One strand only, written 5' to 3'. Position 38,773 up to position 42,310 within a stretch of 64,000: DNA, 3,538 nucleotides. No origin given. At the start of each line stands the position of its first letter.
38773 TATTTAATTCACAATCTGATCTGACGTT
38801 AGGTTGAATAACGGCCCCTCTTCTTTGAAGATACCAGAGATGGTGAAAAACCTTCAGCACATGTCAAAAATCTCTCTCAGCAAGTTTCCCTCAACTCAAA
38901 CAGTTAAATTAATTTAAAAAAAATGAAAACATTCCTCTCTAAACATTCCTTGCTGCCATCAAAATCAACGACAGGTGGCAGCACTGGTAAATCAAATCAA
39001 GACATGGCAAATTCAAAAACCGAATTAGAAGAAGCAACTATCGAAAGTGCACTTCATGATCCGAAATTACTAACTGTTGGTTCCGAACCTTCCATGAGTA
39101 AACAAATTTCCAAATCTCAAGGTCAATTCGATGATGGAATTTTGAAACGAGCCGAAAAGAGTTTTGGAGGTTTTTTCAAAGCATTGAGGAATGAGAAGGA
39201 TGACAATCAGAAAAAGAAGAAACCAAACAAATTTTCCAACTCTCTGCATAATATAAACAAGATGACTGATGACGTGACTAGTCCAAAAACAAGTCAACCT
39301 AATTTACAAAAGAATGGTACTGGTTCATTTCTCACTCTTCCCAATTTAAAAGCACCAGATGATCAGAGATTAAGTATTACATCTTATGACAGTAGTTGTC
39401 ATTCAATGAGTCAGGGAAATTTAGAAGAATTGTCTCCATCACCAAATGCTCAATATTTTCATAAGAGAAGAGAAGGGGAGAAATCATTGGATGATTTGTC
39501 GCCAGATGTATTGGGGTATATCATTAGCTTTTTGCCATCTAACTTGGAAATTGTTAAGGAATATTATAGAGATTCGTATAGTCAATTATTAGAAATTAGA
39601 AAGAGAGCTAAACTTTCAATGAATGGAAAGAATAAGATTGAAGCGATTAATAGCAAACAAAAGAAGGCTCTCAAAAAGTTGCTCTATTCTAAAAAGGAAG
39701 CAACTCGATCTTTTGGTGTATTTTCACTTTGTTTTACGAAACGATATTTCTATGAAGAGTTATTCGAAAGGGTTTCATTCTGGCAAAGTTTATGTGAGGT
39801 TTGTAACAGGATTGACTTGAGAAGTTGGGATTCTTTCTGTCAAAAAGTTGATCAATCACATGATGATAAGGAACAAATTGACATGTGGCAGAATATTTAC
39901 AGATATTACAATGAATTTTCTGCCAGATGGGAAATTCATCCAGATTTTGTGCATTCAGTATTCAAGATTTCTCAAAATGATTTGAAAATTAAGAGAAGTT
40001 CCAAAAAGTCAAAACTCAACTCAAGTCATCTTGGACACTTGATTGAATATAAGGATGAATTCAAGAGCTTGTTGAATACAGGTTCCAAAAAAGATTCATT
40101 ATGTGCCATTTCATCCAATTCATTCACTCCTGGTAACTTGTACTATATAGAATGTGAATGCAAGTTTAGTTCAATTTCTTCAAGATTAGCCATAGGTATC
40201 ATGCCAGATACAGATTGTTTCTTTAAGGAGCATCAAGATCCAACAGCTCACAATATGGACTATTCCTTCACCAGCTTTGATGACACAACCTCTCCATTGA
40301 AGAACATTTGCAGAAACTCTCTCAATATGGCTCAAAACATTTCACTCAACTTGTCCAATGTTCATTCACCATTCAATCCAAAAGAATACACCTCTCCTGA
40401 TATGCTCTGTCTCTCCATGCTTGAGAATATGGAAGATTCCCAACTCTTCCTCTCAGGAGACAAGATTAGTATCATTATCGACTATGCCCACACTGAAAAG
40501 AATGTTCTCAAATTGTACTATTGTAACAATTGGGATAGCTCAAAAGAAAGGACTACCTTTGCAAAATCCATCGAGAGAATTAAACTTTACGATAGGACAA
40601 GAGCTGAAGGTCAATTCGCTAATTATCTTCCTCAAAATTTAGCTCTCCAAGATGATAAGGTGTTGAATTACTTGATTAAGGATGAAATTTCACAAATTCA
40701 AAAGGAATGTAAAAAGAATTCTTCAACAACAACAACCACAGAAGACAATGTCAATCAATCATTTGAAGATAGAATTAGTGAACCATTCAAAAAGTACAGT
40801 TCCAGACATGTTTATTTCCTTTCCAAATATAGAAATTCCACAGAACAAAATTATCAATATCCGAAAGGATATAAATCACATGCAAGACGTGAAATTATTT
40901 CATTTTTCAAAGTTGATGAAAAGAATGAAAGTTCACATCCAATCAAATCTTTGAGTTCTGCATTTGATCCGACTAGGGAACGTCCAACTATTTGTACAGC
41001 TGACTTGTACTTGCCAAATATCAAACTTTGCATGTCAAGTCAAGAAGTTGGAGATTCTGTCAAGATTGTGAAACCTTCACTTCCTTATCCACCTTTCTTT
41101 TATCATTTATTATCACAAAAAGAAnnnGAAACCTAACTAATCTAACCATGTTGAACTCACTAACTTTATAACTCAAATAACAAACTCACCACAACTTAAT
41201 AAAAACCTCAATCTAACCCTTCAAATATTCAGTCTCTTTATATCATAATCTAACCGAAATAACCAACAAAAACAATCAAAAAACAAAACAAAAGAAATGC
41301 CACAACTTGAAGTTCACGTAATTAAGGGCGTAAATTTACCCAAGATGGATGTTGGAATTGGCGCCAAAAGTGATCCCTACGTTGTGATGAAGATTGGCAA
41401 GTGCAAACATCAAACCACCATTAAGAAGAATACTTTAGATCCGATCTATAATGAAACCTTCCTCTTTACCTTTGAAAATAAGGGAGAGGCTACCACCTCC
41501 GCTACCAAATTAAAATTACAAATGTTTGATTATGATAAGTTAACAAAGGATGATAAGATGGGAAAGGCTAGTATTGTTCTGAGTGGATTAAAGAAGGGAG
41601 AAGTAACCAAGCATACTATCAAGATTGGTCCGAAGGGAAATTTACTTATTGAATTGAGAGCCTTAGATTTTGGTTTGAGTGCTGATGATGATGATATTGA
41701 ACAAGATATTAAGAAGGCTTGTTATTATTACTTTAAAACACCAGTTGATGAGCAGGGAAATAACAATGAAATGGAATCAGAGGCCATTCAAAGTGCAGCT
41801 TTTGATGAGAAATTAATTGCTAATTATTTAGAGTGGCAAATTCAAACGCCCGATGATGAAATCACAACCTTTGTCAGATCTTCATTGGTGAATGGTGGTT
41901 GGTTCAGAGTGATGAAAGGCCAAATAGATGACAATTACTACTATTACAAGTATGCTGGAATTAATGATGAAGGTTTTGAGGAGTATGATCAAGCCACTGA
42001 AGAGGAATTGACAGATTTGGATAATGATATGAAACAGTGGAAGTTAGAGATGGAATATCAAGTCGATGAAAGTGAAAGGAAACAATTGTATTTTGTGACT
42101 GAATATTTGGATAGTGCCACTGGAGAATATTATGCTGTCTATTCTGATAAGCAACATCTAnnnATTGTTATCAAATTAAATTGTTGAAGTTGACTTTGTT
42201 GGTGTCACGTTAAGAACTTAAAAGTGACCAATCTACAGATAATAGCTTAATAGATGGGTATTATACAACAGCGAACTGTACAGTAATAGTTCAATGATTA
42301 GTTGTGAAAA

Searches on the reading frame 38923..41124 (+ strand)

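Call 28: search_protein_families(library=pfam, max_evalue=0.001, proteins=[window:38923-41124:+])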
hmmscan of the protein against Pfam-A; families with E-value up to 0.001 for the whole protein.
window:38923-41124:+ (734 aa): 1 family
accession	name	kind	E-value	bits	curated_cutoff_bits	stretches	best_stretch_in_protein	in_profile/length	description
PF24136.1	DUF7403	-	0.0004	20.9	27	0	506-580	15-87/106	Domain of unknown function (DUF7403)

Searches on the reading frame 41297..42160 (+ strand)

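Call 28: search_protein_families(library=pfam, max_evalue=0.001, proteins=[window:41297-42160:+])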
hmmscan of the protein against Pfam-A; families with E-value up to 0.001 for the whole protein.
window:41297-42160:+ (288 aa): 1 family
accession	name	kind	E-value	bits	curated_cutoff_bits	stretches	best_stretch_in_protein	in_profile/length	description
PF00168.36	C2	-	5.1e-24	84.9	22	1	3-108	2-102/104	C2 domain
